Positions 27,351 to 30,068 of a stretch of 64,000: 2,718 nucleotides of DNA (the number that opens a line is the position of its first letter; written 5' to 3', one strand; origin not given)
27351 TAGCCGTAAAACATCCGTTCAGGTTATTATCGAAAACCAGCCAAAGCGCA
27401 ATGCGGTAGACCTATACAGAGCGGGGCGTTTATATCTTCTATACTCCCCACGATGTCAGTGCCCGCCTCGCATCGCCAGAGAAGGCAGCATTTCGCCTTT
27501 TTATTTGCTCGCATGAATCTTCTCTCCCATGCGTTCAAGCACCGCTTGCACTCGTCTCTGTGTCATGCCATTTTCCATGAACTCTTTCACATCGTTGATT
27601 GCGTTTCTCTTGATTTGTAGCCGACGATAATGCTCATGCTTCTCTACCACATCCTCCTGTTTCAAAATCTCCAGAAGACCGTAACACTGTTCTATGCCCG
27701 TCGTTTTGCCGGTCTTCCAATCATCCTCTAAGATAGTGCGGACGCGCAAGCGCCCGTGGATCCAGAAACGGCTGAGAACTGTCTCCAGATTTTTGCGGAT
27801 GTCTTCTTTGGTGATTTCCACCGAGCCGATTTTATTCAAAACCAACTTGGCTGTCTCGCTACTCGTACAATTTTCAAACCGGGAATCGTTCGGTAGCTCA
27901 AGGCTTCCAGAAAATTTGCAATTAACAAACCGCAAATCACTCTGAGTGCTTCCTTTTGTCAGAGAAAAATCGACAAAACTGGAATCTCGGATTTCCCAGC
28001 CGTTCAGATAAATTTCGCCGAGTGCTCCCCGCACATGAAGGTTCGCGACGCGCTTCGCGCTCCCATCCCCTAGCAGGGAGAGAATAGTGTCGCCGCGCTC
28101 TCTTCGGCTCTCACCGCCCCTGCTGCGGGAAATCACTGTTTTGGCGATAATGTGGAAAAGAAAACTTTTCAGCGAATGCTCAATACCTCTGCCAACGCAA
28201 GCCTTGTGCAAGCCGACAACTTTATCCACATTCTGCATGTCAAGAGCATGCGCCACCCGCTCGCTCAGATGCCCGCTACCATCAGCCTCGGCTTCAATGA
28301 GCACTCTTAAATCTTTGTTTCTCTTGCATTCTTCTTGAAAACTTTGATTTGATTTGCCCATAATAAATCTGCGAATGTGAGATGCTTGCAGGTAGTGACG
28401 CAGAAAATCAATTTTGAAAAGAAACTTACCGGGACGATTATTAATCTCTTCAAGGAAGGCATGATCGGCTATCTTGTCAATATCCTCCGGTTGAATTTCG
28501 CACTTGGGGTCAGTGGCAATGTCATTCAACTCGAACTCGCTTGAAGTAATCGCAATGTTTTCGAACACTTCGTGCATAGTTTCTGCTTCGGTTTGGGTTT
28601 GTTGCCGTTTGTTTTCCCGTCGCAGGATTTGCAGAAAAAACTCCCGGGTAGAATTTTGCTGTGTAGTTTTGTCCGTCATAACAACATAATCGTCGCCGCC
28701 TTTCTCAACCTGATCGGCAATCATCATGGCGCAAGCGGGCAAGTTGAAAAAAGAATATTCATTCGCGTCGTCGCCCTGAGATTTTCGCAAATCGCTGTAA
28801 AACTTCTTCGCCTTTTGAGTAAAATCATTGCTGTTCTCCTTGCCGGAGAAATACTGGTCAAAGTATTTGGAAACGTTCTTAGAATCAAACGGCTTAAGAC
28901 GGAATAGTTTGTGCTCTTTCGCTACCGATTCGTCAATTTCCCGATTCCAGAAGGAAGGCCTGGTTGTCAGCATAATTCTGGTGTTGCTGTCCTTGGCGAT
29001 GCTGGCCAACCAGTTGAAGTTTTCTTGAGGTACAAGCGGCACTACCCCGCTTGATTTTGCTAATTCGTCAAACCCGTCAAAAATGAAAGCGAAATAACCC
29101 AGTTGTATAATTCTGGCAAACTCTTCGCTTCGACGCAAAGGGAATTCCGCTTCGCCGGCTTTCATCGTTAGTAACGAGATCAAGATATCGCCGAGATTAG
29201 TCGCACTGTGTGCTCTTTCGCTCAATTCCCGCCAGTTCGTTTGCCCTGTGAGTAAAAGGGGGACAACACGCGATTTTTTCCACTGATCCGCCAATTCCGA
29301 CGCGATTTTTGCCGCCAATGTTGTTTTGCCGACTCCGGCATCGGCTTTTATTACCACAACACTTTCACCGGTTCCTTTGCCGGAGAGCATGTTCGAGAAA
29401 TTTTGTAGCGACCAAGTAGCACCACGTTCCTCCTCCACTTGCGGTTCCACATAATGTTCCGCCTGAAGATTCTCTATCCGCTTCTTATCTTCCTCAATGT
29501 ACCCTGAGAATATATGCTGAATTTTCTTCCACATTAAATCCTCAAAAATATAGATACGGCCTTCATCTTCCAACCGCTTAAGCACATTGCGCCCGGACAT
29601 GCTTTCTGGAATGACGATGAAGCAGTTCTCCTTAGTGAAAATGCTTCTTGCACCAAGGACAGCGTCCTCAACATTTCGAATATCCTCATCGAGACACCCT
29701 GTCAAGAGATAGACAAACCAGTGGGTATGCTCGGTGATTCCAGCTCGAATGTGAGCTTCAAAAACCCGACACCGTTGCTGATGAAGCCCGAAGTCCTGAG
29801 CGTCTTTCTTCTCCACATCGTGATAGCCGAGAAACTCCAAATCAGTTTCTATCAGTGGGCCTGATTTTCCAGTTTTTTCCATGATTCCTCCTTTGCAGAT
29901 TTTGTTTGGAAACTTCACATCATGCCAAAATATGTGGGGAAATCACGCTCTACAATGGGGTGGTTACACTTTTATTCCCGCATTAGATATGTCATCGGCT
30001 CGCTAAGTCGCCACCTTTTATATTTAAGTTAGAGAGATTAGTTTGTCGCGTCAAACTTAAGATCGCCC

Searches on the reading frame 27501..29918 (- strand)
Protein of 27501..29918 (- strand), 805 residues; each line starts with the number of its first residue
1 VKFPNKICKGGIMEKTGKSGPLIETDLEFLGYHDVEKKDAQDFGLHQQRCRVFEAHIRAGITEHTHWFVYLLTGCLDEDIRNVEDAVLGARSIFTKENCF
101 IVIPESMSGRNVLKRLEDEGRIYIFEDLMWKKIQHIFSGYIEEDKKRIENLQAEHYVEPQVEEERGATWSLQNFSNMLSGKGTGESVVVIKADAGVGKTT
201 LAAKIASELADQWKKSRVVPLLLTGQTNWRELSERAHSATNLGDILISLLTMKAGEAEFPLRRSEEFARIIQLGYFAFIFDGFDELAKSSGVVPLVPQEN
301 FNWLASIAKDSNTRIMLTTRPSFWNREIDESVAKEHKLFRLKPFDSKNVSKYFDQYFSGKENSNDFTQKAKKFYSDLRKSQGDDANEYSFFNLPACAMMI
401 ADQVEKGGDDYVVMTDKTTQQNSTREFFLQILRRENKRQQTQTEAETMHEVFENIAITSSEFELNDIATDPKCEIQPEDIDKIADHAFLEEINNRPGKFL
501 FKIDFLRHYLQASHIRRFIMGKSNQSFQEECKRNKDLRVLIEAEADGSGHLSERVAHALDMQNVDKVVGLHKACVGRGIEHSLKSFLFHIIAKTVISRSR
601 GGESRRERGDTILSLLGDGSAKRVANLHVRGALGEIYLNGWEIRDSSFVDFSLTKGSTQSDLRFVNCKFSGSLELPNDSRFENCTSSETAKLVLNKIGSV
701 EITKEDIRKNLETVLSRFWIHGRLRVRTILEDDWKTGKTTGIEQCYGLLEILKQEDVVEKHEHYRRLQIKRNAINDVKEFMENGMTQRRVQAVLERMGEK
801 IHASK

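Call 80: search_protein_families(library=pfam, proteins=[window:27501-29918:-], max_evalue=0.00001)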
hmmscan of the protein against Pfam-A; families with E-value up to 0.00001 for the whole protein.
window:27501-29918:- (805 aa): 2 families
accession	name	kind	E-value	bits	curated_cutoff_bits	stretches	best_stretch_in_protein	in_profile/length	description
PF05729.18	NACHT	-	1.3e-16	61.3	26.7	1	187-358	2-165/167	NACHT domain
PF13401.12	AAA_22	-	3e-06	28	27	0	184-325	4-128/130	AAA domain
